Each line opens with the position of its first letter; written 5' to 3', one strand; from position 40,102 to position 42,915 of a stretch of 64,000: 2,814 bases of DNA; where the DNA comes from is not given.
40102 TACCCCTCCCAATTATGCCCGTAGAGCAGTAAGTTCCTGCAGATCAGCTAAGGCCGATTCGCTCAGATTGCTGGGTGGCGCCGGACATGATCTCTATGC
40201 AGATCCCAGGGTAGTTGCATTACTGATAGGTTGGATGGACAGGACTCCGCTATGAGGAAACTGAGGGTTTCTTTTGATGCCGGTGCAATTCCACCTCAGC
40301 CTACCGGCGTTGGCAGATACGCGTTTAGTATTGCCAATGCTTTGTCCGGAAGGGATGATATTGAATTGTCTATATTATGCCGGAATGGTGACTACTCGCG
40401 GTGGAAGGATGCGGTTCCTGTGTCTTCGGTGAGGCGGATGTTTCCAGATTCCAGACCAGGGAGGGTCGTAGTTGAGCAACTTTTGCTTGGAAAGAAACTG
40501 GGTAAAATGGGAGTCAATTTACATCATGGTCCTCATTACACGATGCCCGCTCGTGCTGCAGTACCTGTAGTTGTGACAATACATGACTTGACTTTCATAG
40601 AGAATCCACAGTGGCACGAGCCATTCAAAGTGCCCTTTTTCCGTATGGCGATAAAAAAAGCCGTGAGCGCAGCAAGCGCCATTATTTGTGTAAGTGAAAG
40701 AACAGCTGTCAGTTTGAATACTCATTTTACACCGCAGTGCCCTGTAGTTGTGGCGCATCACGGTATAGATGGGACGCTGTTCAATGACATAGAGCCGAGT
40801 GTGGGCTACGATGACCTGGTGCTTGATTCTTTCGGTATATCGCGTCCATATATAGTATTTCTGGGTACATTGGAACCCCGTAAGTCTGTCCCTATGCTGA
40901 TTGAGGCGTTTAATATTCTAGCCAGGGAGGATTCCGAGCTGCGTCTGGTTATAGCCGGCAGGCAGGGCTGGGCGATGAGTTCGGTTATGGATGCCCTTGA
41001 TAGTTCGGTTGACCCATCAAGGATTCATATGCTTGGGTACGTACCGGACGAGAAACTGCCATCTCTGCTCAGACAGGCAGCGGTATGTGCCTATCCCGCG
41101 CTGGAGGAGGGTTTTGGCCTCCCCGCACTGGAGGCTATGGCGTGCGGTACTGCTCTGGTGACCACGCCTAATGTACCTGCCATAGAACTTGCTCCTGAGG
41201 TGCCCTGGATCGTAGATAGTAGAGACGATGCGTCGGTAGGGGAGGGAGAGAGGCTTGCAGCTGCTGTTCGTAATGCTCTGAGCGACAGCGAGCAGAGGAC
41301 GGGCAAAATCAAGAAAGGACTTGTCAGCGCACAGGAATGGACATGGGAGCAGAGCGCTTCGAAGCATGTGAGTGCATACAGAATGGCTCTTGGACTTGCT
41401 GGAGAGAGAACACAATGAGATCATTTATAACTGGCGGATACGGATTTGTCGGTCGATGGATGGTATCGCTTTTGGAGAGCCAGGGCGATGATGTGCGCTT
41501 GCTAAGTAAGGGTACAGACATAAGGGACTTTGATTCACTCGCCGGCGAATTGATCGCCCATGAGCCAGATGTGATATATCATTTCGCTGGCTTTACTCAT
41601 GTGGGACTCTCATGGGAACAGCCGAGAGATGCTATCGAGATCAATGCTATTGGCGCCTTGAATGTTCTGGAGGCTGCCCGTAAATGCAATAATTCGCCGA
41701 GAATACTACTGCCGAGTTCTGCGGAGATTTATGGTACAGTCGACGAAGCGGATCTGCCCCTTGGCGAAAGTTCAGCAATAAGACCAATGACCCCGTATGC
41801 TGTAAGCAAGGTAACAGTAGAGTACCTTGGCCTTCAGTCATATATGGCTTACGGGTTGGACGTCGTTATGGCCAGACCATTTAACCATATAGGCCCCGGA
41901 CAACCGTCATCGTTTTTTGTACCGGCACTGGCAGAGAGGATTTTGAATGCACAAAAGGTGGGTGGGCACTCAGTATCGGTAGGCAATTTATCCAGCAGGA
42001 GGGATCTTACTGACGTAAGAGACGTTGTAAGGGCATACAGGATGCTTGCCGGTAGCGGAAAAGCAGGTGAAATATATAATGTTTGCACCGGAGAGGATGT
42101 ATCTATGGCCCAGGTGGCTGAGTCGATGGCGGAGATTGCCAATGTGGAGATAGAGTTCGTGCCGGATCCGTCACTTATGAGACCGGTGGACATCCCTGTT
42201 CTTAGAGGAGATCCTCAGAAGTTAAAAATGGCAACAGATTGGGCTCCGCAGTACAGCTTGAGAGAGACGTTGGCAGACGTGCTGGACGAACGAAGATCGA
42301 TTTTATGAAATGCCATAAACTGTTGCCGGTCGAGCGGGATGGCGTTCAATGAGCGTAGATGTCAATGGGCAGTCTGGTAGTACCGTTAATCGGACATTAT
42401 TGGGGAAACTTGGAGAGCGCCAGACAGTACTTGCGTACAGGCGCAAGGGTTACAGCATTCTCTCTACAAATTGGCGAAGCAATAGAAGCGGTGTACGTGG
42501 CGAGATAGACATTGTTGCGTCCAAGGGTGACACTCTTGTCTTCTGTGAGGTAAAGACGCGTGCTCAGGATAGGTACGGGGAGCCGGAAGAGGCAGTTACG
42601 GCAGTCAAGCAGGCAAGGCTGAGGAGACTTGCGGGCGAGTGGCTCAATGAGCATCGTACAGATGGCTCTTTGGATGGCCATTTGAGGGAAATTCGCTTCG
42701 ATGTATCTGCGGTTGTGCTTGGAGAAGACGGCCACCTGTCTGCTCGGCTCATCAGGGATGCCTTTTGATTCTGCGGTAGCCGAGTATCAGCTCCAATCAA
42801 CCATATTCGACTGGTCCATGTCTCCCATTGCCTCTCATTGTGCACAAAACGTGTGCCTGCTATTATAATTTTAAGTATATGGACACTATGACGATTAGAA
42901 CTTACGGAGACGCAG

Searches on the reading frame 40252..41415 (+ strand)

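Call 31: search_protein_families(library=pfam, proteins=[window:40252-41415:+], max_evalue=0.00001)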
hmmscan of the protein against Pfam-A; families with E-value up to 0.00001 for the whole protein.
window:40252-41415:+ (388 aa): 5 families
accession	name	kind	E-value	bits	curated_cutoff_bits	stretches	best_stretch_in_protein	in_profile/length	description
PF00534.26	Glycos_transf_1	-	2.6e-24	86.1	26.4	1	198-349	15-162/172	Glycosyl transferases group 1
PF13692.12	Glyco_trans_1_4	-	1.4e-23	84.2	27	1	198-344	1-141/142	Glycosyl transferases group 1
PF13439.12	Glyco_transf_4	-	1.2e-14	55.1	28.5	1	18-173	2-167/170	Glycosyltransferase Family 4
PF20706.3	GT4-conflict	-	1.1e-12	48.1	26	1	199-370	198-383/385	Family 4 Glycosyltransferase in conflict systems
PF13579.12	Glyco_trans_4_4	-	5.1e-10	40.4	29.7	1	18-167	1-154/158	Glycosyl transferase 4-like domain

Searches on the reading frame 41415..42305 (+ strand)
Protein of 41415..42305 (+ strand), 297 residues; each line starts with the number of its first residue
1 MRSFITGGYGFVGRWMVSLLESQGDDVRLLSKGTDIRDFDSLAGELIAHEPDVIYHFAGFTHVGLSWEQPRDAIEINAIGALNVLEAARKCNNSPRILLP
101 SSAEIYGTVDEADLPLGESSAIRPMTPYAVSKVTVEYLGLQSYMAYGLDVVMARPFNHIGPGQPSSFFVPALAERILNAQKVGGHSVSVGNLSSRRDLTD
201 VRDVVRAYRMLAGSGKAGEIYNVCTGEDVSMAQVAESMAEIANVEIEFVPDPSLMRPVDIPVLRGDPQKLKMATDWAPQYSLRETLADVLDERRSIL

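Call 31: search_protein_families(library=pfam, proteins=[window:41415-42305:+], max_evalue=0.00001)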
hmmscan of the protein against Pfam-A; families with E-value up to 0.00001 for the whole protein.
window:41415-42305:+ (297 aa): 5 families
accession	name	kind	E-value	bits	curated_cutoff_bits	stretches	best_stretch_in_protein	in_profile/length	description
PF16363.11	GDP_Man_Dehyd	-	1.1e-56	193.1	27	1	34-288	59-331/332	GDP-mannose 4,6 dehydratase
PF01370.27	Epimerase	-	2.7e-48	164.9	20.9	1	4-224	2-240/240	NAD dependent epimerase/dehydratase family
PF04321.23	RmlD_sub_bind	-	2.2e-10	40.5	27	1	1-136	1-133/287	RmlD substrate binding domain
PF02719.21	Polysacc_synt_2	-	4.3e-09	36.4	20.2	1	34-97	61-124/293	Polysaccharide biosynthesis protein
PF01073.25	3Beta_HSD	-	8.9e-06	25.4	22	0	34-205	52-222/280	3-beta hydroxysteroid dehydrogenase/isomerase family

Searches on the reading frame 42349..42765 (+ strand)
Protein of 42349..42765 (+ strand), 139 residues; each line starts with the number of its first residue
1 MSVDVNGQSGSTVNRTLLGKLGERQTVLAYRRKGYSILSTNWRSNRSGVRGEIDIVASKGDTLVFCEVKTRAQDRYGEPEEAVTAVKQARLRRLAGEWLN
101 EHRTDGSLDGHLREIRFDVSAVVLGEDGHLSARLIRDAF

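Call 31: search_protein_families(library=pfam, proteins=[window:42349-42765:+], max_evalue=0.00001)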
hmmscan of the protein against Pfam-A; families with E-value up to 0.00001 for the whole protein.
window:42349-42765:+ (139 aa): 1 family
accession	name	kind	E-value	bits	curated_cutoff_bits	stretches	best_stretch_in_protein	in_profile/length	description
PF02021.23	UPF0102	-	1.5e-24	86.6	23.6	1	22-122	1-80/80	Uncharacterised protein family UPF0102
